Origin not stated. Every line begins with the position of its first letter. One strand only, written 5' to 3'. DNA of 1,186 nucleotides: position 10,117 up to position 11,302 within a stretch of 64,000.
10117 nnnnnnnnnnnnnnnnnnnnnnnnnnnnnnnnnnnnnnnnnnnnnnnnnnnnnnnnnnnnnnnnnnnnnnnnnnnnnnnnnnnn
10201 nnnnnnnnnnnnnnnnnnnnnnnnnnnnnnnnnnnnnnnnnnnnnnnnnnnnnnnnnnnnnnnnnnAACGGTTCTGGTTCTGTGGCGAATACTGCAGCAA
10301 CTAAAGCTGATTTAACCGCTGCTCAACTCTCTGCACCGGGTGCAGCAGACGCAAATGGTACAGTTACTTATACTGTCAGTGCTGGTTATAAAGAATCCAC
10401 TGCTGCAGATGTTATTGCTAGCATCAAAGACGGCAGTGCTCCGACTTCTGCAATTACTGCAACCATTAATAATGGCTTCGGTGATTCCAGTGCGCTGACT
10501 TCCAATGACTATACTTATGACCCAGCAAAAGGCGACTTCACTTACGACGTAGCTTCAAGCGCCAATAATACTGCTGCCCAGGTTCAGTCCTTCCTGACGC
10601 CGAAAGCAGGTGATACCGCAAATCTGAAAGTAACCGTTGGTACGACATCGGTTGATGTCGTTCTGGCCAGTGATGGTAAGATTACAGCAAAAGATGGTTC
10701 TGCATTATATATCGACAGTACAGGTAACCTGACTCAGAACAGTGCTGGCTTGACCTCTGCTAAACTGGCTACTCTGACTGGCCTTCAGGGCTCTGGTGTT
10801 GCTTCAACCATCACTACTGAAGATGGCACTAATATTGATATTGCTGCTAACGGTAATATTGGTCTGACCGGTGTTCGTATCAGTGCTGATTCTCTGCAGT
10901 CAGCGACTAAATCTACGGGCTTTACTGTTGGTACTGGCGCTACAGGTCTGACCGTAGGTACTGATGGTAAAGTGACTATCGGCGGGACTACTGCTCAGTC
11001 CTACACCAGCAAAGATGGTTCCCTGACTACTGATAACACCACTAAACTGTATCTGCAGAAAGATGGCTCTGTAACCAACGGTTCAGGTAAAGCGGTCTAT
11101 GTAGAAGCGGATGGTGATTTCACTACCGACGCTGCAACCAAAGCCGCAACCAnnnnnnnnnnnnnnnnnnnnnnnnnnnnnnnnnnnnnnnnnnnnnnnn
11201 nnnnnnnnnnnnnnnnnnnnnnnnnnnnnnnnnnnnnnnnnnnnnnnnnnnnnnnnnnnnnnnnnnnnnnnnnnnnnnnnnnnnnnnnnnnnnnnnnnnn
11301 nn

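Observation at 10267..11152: Flagellin with a strain-specific central hypervariable domain (562 aa, not the K-12 type)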

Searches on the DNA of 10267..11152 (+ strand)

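Call 3: search_dna_similar(query=window:10267-11152:+, collection=ecoli_genomes, mode=near, max_rows=30)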
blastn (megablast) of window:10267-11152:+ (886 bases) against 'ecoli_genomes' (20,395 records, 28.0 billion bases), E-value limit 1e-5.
Records with a match: 107; places in all: 107; records where one place covers at least 80% of the query: 50.
Genomes with a match: 107 of 5426; with a place that covers at least 80% of the query: 50. Places per genome that has any: lowest 1, median 1, highest 1. On chromosomes: 107 places; on plasmids: 0.
Best place of each record, by identity: >=99% 26; 95-99% 80; 80-90% 1.
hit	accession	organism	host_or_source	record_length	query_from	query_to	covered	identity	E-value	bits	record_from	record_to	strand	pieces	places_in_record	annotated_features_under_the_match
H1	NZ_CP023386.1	Escherichia coli strain 1190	canine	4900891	1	886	100%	100.0%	0e+0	1637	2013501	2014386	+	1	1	FliC/FljB family flagellin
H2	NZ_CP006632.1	Escherichia coli PCN033 strain PCN033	-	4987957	1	886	100%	100.0%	0e+0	1637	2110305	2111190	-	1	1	FliC/FljB family flagellin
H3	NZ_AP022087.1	Escherichia coli strain WP4-S18-ESBL-07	-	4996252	1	886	100%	100.0%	0e+0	1637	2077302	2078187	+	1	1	FliC/FljB family flagellin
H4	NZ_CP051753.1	Escherichia coli strain SCU-102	Homo sapiens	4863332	1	886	100%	100.0%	0e+0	1637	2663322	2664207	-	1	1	FliC/FljB family flagellin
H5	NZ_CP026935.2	Escherichia coli strain CFS3292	Bos taurus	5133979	1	886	100%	100.0%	0e+0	1637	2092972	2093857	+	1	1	FliC/FljB family flagellin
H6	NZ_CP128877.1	Escherichia coli strain TUM14759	Homo sapiens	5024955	1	886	100%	100.0%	0e+0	1637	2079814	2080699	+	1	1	FliC/FljB family flagellin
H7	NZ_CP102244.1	Escherichia coli O7:H15 strain ST70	Homo sapiens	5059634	1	886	100%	100.0%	0e+0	1637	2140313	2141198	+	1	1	FliC/FljB family flagellin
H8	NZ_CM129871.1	Escherichia coli strain PCP07014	seawater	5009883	1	886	100%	100.0%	0e+0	1637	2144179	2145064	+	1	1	FliC/FljB family flagellin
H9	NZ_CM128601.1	Escherichia coli strain E300010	Homo sapiens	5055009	1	886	100%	100.0%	0e+0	1637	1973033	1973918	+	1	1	FliC/FljB family flagellin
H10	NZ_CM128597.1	Escherichia coli strain E700025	Homo sapiens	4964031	1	886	100%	100.0%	0e+0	1637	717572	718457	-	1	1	FliC/FljB family flagellin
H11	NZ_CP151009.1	Escherichia coli strain 19KM1776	Dog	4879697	1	886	100%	100.0%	0e+0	1637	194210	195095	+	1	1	FliC/FljB family flagellin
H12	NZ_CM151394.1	Escherichia coli strain M114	Burramys parvus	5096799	1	886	100%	100.0%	0e+0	1637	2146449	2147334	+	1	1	FliC/FljB family flagellin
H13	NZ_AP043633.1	Escherichia coli strain AST240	Homo sapiens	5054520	1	886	100%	100.0%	0e+0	1637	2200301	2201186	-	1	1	FliC/FljB family flagellin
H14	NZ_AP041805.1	Escherichia coli O166:H15 strain JNE070796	Homo sapiens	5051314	1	886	100%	100.0%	0e+0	1637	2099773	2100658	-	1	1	FliC/FljB family flagellin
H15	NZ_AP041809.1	Escherichia coli O166:H15 strain JNE21-003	Homo sapiens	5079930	1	886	100%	100.0%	0e+0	1637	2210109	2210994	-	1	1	FliC/FljB family flagellin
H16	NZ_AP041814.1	Escherichia coli O166:H15 strain JNE21-009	Homo sapiens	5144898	1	886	100%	100.0%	0e+0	1637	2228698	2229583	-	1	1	FliC/FljB family flagellin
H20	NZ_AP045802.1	Escherichia coli strain 23CRST032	Homo sapiens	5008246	1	886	100%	100.0%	0e+0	1637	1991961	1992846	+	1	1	FliC/FljB family flagellin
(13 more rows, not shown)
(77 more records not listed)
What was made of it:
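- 10267..11152 (+): Hypervariable region (residues 176-470), the finding itself; predicted outer domains D2-D3-D4. 100% nt identity in O7:H15 and O166:H15 genomes (call 3).
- On E. coli H15 HVR form: 100% nt identity to O7:H15 and O166:H15 genomes (call 3).
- The HVR DNA is 100% identical in three O166:H15 genomes and one O7:H15 genome (call 3). The HVR is identical at the DNA level to strains named O166:H15 and O7:H15 (call 3).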

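Call 5: search_dna_similar(query=window:10267-11152:+, collection=ecoli_genomes, mode=near, max_rows=40, rows=spread)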
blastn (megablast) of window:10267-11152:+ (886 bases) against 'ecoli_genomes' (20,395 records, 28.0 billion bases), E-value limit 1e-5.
Records with a match: 107; places in all: 107; records where one place covers at least 80% of the query: 50.
Genomes with a match: 107 of 5426; with a place that covers at least 80% of the query: 50. Places per genome that has any: lowest 1, median 1, highest 1. On chromosomes: 107 places; on plasmids: 0.
Best place of each record, by identity: >=99% 26; 95-99% 80; 80-90% 1.
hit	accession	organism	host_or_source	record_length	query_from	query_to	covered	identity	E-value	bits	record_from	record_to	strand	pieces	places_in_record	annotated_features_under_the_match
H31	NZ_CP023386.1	Escherichia coli strain 1190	canine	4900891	1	886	100%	100.0%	0e+0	1637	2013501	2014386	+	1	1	FliC/FljB family flagellin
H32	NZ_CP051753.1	Escherichia coli strain SCU-102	Homo sapiens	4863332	1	886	100%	100.0%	0e+0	1637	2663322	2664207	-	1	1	FliC/FljB family flagellin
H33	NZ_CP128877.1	Escherichia coli strain TUM14759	Homo sapiens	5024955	1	886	100%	100.0%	0e+0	1637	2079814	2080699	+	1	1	FliC/FljB family flagellin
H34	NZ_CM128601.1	Escherichia coli strain E300010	Homo sapiens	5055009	1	886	100%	100.0%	0e+0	1637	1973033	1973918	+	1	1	FliC/FljB family flagellin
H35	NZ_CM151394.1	Escherichia coli strain M114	Burramys parvus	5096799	1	886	100%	100.0%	0e+0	1637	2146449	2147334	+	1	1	FliC/FljB family flagellin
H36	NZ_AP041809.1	Escherichia coli O166:H15 strain JNE21-003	Homo sapiens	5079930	1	886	100%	100.0%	0e+0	1637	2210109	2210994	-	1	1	FliC/FljB family flagellin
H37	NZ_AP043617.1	Escherichia coli strain AST20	Homo sapiens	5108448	1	886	100%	100.0%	0e+0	1637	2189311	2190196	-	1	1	FliC/FljB family flagellin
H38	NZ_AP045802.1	Escherichia coli strain 23CRST032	Homo sapiens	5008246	1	886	100%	100.0%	0e+0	1637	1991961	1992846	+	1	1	FliC/FljB family flagellin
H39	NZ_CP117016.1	Escherichia coli strain MLI121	Homo sapiens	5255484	1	886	100%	99.9%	0e+0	1631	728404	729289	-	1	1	FliC/FljB family flagellin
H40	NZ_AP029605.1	Escherichia coli strain 2022H047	Homo sapiens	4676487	1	886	100%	99.5%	0e+0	1615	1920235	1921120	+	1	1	FliC/FljB family flagellin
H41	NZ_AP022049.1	Escherichia coli strain WP4-S17-ESBL-08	-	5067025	1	886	100%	98.4%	0e+0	1559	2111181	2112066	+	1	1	FliC/FljB family flagellin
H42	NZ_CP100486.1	Escherichia coli strain LH85-a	Gallus gallus domesticus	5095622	1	886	100%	98.4%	0e+0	1559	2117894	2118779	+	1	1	FliC/FljB family flagellin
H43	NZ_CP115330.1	Escherichia coli strain CUVET16-394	cat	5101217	1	886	100%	98.4%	0e+0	1559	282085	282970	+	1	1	FliC/FljB family flagellin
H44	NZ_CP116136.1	Escherichia coli strain DETEC-P649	ICU patient oral swab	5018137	1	886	100%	98.4%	0e+0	1559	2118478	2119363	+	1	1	FliC/FljB family flagellin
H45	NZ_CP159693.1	Escherichia coli strain Z142-4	hospital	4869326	1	886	100%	98.4%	0e+0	1559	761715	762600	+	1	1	FliC/FljB family flagellin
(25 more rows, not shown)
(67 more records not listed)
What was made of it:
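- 11002..11152 (+): 3' end of the HVR shared with H20-type alleles (mosaic segment). Megablast partial hits of 95.5-96% over query 733-886 in 56 genomes (calls 3, 5).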

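Call 8: get_annotated_region(hit=H7, flank=3000)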
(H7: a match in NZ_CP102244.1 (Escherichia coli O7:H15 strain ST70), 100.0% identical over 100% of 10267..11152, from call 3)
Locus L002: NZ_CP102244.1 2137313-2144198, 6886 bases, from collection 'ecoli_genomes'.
description: Escherichia coli O7:H15 strain ST70 chromosome, complete genome
organism: Escherichia coli O7:H15 strain ST70 (NCBI taxid 2969654)
replicon: chromosome; assembly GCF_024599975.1
host: Homo sapiens; source: blood; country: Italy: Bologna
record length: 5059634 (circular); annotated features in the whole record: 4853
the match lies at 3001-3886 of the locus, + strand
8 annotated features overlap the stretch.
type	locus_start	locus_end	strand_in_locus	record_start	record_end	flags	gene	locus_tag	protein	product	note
CDS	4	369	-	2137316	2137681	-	fliT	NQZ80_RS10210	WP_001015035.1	flagella biosynthesis regulatory protein FliT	-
CDS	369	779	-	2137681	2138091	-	fliS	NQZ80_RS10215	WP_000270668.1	flagellar export chaperone FliS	-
CDS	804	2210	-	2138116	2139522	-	fliD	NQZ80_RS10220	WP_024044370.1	flagellar filament capping protein FliD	-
CDS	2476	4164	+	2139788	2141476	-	-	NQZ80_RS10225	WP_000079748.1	FliC/FljB family flagellin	-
CDS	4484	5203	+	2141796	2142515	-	fliA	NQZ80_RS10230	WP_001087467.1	RNA polymerase sigma factor FliA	-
CDS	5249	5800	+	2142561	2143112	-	fliZ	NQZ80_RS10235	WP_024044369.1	flagella biosynthesis regulatory protein FliZ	-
CDS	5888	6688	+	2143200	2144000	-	tcyJ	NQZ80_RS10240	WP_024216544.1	cystine ABC transporter substrate-binding protein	-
CDS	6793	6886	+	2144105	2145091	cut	dcyD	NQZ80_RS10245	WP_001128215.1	D-cysteine desulfhydrase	-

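Call 9: search_dna_similar(query=window:10267-11152:+, collection=ecoli_genomes, mode=distant, max_rows=60, rows=spread)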
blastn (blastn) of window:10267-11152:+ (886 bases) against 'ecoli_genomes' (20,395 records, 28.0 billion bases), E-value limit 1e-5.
Records with a match: 287; places in all: 288; records where one place covers at least 80% of the query: 51.
Genomes with a match: 287 of 5426; with a place that covers at least 80% of the query: 51. Places per genome that has any: lowest 1, median 1, highest 2. On chromosomes: 288 places; on plasmids: 0.
Best place of each record, by identity: >=99% 26; 95-99% 24; 80-90% 37; 60-80% 200.
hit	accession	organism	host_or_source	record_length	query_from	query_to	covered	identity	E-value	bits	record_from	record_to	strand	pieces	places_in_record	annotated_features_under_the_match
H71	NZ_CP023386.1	Escherichia coli strain 1190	canine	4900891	1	886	100%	100.0%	0e+0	1599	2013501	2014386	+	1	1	FliC/FljB family flagellin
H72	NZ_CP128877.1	Escherichia coli strain TUM14759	Homo sapiens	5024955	1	886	100%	100.0%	0e+0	1599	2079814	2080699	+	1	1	FliC/FljB family flagellin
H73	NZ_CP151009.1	Escherichia coli strain 19KM1776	Dog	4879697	1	886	100%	100.0%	0e+0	1599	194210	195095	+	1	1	FliC/FljB family flagellin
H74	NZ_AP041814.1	Escherichia coli O166:H15 strain JNE21-009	Homo sapiens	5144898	1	886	100%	100.0%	0e+0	1599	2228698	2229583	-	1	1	FliC/FljB family flagellin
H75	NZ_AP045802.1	Escherichia coli strain 23CRST032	Homo sapiens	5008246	1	886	100%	100.0%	0e+0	1599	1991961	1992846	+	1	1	FliC/FljB family flagellin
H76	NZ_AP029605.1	Escherichia coli strain 2022H047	Homo sapiens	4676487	1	886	100%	99.5%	0e+0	1581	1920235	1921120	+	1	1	FliC/FljB family flagellin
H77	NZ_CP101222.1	Escherichia coli strain EC21Z-144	Homo sapiens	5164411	1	886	100%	98.4%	0e+0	1535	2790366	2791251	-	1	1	FliC/FljB family flagellin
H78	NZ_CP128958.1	Escherichia coli strain TUM2330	missing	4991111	1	886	100%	98.4%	0e+0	1535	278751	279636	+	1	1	FliC/FljB family flagellin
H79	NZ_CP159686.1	Escherichia coli strain Z142-7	hospital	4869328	1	886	100%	98.4%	0e+0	1535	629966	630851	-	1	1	FliC/FljB family flagellin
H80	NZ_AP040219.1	Escherichia coli strain NR329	Homo sapiens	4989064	1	886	100%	98.4%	0e+0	1535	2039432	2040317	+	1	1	FliC/FljB family flagellin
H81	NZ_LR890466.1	Escherichia coli strain MSB1_7A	Homo sapiens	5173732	1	886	100%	98.4%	0e+0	1535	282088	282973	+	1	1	FliC/FljB family flagellin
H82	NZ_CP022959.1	Escherichia coli ATCC 8739 strain ATCC 8739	stepwise adaptation to AgNO3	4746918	1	886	71%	72.6%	1e-61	342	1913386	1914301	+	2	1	FliC/FljB family flagellin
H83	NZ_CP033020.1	Escherichia coli ATCC 8739 strain ATCC 8739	not collected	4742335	1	886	71%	72.6%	1e-61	342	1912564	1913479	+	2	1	FliC/FljB family flagellin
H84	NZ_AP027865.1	Escherichia coli strain 2017.20.01CC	Homo sapiens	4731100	1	886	71%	72.6%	1e-61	342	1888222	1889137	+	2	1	FliC/FljB family flagellin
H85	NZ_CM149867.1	Escherichia coli strain HCP6S3_I2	Sus scrofa domesticus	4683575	1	886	71%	72.6%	1e-61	342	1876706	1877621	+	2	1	FliC/FljB family flagellin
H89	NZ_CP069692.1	Escherichia coli H20 strain MIN6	Homo sapiens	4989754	1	886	71%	72.3%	1e-61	333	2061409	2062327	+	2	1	FliC/FljB family flagellin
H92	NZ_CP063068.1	Escherichia coli strain I2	missing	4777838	14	886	69%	70.0%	1e-30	282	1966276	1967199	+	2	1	FliC/FljB family flagellin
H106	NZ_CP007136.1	Escherichia coli O145:H28 str. RM12581 strain RM12581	lettuce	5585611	319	886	34%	81.6%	1e-31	290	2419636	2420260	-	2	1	FliC/FljB family flagellin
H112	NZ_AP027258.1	Escherichia coli strain JNE151685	Homo sapiens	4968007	1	886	31%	86.8%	1e-61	332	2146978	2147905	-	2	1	FliC/FljB family flagellin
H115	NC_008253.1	Escherichia coli 536 strain 536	-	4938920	319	482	19%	71.3%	1e-12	85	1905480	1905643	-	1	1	FliC/FljB family flagellin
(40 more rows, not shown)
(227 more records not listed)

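Call 20: get_annotated_region(hit=H82, flank=1200)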
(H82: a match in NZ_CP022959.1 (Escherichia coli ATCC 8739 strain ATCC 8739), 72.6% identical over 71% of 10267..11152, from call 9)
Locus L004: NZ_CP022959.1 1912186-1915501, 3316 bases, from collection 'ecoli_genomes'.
description: Escherichia coli ATCC 8739 chromosome, complete genome
organism: Escherichia coli ATCC 8739 strain ATCC 8739 (NCBI taxid 481805)
replicon: chromosome; assembly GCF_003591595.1
host: -; source: stepwise adaptation to AgNO3; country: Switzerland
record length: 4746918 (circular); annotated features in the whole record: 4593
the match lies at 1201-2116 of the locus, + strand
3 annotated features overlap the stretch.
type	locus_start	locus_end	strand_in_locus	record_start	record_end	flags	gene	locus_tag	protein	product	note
CDS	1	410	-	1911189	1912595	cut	fliD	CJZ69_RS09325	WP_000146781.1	flagellar filament capping protein FliD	-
CDS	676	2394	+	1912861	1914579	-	-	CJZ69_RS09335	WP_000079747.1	FliC/FljB family flagellin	-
CDS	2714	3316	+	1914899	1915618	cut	fliA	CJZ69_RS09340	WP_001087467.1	RNA polymerase sigma factor FliA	-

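Call 21: get_annotated_region(hit=H89, flank=1200)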
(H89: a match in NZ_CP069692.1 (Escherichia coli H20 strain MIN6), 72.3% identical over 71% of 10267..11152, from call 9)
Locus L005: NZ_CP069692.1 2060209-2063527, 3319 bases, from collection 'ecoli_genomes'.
description: Escherichia coli H20 strain MIN6 chromosome, complete genome
organism: Escherichia coli H20 strain MIN6 (NCBI taxid 2810409)
replicon: chromosome; assembly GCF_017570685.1
host: Homo sapiens; source: -; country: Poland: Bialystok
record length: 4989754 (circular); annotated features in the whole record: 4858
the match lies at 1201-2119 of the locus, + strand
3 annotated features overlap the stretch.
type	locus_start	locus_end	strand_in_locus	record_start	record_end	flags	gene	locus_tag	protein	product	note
CDS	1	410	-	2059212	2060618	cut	fliD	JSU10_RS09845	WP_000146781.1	flagellar filament capping protein FliD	-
CDS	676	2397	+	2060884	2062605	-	-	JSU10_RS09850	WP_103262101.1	FliC/FljB family flagellin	-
CDS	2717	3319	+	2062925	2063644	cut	fliA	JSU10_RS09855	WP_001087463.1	RNA polymerase sigma factor FliA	-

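Call 22: get_annotated_region(hit=H92, flank=1200)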
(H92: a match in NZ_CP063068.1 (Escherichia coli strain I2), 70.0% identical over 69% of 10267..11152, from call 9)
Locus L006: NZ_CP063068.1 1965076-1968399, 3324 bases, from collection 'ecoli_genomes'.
description: Escherichia coli strain I2 chromosome, complete genome
organism: Escherichia coli strain I2 (NCBI taxid 562)
replicon: chromosome; assembly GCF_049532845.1
host: -; source: missing; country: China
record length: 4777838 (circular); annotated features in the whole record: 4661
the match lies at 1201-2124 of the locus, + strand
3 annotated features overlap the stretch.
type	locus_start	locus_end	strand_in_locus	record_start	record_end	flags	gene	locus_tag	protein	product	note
CDS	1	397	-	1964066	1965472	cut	fliD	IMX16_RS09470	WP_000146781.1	flagellar filament capping protein FliD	-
CDS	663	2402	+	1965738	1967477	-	-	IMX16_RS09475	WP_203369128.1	FliC/FljB family flagellin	-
CDS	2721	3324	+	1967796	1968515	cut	fliA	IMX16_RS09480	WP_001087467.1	RNA polymerase sigma factor FliA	-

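Call 23: get_annotated_region(hit=H106, flank=1500)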
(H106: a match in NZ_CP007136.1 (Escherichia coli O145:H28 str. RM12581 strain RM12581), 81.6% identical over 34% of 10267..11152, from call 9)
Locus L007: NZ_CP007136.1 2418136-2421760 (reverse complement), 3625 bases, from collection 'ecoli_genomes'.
description: Escherichia coli O145:H28 str. RM12581 chromosome, complete genome
organism: Escherichia coli O145:H28 str. RM12581 strain RM12581 (NCBI taxid 1248823)
replicon: chromosome; assembly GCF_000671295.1
host: -; source: lettuce; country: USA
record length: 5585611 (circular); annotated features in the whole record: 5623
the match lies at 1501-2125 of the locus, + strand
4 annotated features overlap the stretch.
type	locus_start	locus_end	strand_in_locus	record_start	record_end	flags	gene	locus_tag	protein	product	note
CDS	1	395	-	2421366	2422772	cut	fliD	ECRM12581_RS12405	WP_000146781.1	flagellar filament capping protein FliD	-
CDS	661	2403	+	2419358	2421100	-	-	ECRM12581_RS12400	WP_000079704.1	FliC/FljB family flagellin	-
CDS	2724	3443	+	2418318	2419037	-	fliA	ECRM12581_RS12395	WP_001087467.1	RNA polymerase sigma factor FliA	-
CDS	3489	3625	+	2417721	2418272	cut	fliZ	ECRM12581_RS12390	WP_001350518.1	flagella biosynthesis regulatory protein FliZ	-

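Call 24: get_annotated_region(hit=H112, flank=1200)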
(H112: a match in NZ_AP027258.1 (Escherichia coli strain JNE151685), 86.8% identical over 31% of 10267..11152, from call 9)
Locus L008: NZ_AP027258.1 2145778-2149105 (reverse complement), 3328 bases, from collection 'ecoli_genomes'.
description: Escherichia coli strain JNE151685 chromosome, complete genome
organism: Escherichia coli strain JNE151685 (NCBI taxid 562)
replicon: chromosome; assembly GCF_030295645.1
host: Homo sapiens; source: -; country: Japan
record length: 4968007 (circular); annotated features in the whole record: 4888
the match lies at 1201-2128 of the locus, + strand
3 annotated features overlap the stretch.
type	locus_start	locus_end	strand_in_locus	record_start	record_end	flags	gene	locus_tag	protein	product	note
CDS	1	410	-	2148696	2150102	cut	fliD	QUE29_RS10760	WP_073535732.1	flagellar filament capping protein FliD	-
CDS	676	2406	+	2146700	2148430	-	-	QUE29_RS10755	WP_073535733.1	FliC/FljB family flagellin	-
CDS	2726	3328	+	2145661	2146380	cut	fliA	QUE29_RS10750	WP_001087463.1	RNA polymerase sigma factor FliA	-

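Call 25: get_annotated_region(hit=H77, flank=1200)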
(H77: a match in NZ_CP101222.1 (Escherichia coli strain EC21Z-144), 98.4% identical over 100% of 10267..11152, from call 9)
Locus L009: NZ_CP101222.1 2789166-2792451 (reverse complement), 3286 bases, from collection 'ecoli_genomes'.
description: Escherichia coli strain EC21Z-144 chromosome, complete genome
organism: Escherichia coli strain EC21Z-144 (NCBI taxid 562)
replicon: chromosome; assembly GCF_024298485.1
host: Homo sapiens; source: -; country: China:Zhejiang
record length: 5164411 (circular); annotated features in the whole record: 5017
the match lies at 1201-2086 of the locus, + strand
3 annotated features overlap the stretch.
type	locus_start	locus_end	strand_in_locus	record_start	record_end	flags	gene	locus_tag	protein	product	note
CDS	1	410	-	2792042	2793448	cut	fliD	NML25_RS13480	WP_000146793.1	flagellar filament capping protein FliD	-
CDS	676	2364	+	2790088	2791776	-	-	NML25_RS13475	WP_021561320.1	FliC/FljB family flagellin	-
CDS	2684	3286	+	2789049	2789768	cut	fliA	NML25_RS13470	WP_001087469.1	RNA polymerase sigma factor FliA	-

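Call 26: get_annotated_region(hit=H76, flank=1200)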
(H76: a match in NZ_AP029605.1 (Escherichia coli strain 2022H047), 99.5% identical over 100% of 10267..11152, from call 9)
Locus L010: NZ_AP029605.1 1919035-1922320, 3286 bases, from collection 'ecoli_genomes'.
description: Escherichia coli strain 2022H047 chromosome, complete genome
organism: Escherichia coli strain 2022H047 (NCBI taxid 562)
replicon: chromosome; assembly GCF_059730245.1
host: Homo sapiens; source: feces; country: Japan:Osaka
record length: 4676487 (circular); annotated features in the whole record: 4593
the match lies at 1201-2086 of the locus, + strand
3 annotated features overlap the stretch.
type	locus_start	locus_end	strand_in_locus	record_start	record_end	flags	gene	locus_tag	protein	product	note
CDS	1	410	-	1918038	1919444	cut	fliD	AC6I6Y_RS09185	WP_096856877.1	flagellar filament capping protein FliD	-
CDS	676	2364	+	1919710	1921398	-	-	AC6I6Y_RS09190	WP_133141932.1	FliC/FljB family flagellin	-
CDS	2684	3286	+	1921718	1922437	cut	fliA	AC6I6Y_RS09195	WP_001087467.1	RNA polymerase sigma factor FliA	-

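Call 27: get_annotated_region(hit=H115, flank=1800)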
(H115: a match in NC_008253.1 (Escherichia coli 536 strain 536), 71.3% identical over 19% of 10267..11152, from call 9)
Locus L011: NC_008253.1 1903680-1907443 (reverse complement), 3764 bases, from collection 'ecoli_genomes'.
description: Escherichia coli 536, complete sequence
organism: Escherichia coli 536 strain 536 (NCBI taxid 362663)
replicon: chromosome; assembly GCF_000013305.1
host: -; source: -; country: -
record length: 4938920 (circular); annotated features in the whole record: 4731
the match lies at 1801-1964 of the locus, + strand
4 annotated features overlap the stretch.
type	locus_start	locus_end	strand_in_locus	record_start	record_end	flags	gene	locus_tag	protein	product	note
CDS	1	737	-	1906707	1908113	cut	fliD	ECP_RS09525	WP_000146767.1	flagellar filament capping protein FliD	-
CDS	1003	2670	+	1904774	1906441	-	-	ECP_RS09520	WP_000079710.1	FliC/FljB family flagellin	-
CDS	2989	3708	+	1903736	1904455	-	fliA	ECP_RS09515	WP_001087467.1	RNA polymerase sigma factor FliA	-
CDS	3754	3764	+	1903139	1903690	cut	fliZ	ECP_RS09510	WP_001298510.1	flagella biosynthesis regulatory protein FliZ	-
